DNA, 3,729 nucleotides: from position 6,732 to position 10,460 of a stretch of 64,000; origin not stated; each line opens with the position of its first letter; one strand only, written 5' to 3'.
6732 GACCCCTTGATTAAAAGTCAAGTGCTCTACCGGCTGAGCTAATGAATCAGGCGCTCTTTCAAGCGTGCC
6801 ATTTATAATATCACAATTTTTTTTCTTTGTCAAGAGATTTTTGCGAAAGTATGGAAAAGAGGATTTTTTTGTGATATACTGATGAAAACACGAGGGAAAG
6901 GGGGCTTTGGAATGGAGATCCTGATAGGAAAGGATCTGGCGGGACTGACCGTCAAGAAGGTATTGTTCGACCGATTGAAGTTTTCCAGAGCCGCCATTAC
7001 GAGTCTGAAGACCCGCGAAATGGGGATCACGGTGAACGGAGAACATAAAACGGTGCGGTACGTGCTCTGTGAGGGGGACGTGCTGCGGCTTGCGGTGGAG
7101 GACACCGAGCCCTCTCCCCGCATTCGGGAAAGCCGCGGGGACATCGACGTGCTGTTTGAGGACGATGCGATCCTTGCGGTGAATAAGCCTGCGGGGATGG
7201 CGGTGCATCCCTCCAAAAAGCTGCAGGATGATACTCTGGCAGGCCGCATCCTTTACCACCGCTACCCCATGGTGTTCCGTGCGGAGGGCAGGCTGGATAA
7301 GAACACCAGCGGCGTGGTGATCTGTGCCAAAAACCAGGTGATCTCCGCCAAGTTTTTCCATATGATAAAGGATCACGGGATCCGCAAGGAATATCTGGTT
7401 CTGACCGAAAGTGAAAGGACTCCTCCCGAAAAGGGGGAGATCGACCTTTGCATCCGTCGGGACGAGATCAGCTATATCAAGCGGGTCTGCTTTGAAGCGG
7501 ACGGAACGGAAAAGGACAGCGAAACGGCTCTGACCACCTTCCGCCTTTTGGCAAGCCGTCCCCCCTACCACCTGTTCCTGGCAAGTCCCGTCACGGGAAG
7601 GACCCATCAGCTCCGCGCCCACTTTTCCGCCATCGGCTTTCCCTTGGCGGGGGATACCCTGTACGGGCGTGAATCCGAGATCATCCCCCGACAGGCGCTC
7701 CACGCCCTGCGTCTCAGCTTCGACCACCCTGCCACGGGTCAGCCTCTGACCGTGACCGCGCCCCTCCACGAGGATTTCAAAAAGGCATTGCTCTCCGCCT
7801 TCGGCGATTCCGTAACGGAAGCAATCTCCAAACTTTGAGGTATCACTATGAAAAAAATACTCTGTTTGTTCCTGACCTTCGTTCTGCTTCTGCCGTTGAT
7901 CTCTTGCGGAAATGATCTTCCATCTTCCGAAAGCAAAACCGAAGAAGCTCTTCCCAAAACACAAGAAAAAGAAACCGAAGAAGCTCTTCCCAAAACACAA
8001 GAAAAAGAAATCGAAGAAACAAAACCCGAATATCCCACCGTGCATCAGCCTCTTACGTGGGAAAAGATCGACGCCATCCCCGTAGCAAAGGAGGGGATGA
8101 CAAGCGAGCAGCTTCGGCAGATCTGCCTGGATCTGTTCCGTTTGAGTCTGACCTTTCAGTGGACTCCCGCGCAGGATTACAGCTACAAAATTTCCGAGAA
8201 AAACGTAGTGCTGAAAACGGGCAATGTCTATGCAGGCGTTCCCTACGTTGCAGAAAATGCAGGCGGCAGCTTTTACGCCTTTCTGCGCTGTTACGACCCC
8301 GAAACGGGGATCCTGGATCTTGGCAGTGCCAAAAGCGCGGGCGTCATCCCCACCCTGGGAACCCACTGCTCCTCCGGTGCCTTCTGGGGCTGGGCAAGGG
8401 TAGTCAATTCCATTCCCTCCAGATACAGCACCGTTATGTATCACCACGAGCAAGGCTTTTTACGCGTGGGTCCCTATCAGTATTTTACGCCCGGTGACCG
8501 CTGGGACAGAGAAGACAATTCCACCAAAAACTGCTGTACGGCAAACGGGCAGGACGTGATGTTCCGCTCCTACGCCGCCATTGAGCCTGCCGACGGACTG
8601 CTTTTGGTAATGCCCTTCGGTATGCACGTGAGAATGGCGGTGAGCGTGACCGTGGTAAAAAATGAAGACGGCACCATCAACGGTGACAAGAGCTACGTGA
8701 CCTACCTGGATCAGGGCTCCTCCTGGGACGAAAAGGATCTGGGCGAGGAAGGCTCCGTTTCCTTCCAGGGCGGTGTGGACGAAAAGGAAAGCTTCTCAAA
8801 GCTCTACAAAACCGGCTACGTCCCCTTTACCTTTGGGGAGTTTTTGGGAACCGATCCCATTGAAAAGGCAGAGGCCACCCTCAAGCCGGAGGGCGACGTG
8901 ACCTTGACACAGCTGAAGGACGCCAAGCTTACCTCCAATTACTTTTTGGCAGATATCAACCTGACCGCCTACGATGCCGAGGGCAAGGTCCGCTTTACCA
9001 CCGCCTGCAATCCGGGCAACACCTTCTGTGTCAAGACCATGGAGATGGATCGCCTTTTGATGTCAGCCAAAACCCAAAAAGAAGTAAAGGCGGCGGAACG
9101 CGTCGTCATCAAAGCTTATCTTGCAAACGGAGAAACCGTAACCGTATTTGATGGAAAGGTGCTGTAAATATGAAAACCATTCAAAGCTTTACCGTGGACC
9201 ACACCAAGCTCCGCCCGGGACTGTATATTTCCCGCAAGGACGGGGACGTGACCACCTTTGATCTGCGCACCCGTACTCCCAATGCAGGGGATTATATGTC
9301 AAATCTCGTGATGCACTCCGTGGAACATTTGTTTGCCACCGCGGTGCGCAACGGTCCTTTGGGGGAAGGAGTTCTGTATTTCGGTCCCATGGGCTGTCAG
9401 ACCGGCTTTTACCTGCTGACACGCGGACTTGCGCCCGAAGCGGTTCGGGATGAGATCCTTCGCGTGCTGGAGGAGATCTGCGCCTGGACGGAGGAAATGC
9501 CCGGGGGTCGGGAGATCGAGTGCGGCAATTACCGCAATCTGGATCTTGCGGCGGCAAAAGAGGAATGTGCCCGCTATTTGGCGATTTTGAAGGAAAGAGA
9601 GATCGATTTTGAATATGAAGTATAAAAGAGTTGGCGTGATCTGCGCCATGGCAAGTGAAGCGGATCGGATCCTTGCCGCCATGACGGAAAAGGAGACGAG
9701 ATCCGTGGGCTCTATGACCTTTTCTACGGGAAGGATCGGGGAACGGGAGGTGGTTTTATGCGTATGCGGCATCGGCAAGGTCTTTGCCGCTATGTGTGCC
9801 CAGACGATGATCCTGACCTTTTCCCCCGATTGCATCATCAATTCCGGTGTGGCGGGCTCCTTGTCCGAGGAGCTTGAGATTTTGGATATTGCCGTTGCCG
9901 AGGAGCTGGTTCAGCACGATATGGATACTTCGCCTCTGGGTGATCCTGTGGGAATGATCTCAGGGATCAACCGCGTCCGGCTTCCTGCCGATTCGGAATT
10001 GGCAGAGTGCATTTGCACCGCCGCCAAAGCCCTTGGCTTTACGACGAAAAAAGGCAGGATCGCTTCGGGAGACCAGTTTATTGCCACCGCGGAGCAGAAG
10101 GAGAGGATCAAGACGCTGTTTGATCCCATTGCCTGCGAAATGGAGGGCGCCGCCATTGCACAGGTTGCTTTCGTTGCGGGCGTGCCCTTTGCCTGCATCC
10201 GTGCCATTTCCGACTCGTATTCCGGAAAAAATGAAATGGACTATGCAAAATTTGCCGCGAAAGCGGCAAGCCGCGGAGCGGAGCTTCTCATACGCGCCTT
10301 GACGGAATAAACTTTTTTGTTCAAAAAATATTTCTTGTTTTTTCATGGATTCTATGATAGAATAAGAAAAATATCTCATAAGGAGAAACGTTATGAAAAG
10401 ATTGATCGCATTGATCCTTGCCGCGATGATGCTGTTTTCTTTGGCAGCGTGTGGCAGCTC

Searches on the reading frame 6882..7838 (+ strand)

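Call 88: search_protein_families(library=pfam, proteins=[window:6882-7838:+], max_evalue=0.001)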
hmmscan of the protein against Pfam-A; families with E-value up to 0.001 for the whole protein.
window:6882-7838:+ (318 aa): 1 family
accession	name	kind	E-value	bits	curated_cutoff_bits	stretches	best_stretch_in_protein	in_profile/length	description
PF00849.27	PseudoU_synth_2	-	1.1e-29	104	26.8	1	97-250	2-152/152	RNA pseudouridylate synthase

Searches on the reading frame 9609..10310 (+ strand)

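Call 36: search_protein_families(library=pfam, proteins=[window:9609-10310:+], max_evalue=0.001)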
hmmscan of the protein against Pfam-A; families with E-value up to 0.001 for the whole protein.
window:9609-10310:+ (233 aa): 1 family
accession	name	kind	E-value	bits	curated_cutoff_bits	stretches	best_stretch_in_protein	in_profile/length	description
PF01048.26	PNP_UDP_1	-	2.3e-49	168.4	25.1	1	7-231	1-232/233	Phosphorylase superfamily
